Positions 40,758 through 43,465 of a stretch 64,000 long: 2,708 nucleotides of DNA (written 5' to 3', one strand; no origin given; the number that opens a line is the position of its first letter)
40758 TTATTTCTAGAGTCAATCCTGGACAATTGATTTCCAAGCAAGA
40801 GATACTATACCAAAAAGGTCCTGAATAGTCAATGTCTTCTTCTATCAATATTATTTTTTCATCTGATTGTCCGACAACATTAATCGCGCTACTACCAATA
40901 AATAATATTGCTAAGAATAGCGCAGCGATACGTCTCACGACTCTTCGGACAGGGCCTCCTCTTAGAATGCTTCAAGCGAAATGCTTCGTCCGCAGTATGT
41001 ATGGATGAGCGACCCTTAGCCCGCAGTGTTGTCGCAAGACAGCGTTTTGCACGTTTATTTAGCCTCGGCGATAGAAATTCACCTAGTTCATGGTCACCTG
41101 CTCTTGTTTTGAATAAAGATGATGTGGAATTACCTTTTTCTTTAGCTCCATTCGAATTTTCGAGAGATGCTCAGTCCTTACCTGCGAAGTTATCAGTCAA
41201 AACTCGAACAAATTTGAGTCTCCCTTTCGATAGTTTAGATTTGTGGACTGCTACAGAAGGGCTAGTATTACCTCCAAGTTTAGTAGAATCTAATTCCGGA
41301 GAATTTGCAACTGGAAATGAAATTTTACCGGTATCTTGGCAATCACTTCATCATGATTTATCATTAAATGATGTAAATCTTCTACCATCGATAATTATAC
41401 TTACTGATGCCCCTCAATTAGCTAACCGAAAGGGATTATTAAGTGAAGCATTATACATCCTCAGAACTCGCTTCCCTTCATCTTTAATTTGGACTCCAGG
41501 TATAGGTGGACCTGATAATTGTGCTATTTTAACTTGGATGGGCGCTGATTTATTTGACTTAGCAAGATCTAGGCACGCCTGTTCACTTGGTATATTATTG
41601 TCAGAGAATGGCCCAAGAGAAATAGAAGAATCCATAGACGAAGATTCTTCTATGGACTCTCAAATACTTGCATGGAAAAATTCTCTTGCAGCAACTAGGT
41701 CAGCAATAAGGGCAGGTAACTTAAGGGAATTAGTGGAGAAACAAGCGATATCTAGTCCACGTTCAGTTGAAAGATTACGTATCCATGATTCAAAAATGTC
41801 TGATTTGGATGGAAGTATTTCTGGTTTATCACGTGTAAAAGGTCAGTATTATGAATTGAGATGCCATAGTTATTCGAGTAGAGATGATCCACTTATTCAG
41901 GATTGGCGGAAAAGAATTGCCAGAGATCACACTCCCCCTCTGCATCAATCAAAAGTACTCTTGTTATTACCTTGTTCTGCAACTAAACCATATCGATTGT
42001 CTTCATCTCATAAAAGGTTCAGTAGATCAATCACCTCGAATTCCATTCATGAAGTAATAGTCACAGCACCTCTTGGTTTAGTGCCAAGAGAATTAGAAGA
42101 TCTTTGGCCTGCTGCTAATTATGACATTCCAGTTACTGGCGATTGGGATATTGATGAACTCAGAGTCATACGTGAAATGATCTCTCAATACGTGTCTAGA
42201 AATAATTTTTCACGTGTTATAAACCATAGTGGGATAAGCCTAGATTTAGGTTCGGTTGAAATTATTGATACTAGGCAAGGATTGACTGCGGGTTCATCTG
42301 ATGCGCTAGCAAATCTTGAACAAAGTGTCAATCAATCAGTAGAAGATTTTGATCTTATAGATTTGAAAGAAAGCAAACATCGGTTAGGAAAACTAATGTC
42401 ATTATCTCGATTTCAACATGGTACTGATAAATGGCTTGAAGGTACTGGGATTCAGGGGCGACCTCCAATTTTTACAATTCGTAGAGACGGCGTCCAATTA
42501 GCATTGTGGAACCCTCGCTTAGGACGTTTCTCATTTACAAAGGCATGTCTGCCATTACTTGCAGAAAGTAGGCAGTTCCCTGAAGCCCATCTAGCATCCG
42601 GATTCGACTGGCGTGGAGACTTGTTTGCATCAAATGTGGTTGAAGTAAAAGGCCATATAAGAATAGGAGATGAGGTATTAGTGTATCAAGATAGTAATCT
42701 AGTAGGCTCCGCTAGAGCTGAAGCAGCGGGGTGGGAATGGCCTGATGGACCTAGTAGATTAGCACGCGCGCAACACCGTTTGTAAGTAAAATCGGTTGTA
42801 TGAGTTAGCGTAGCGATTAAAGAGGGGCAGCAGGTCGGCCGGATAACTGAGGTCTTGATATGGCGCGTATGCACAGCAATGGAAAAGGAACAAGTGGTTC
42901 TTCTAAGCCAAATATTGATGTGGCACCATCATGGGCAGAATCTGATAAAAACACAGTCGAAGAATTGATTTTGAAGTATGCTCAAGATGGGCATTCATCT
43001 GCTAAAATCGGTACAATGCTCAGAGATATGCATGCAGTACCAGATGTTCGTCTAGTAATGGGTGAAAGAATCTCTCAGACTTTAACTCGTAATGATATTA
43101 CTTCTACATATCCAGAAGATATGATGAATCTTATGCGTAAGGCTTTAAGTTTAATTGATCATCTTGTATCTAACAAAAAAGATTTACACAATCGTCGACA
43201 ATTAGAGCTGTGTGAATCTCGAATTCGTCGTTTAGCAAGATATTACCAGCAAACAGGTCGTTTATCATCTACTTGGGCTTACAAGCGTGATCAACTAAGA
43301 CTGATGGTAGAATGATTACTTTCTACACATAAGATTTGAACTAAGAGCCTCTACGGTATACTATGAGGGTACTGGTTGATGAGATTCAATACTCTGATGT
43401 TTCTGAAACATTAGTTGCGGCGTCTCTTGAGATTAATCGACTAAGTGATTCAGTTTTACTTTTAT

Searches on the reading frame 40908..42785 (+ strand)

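Call 10: search_protein_families(library=pfam, proteins=[window:40908-42785:+], max_evalue=0.001)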
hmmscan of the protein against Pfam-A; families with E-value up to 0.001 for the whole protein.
window:40908-42785:+ (625 aa): 2 families
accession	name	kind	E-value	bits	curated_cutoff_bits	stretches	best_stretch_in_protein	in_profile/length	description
PF17884.7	DUF5591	-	6.9e-39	133.5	26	1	330-441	1-109/150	Domain of unknown function (DUF5591)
PF01472.26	PUA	-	0.00027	21.3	24.8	1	571-610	18-58/74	PUA domain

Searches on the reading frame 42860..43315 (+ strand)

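Call 10: search_protein_families(library=pfam, proteins=[window:42860-43315:+], max_evalue=0.001)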
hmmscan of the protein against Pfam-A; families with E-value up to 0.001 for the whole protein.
window:42860-43315:+ (151 aa): 2 families
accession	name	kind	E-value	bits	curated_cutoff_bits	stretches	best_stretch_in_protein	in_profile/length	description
PF08069.17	Ribosomal_S13_N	-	1.1e-20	73.8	25.4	1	1-60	1-60/60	Ribosomal S13/S15 N-terminal domain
PF00312.27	Ribosomal_S15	-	7.2e-13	48.9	31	1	81-148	15-80/81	Ribosomal protein S15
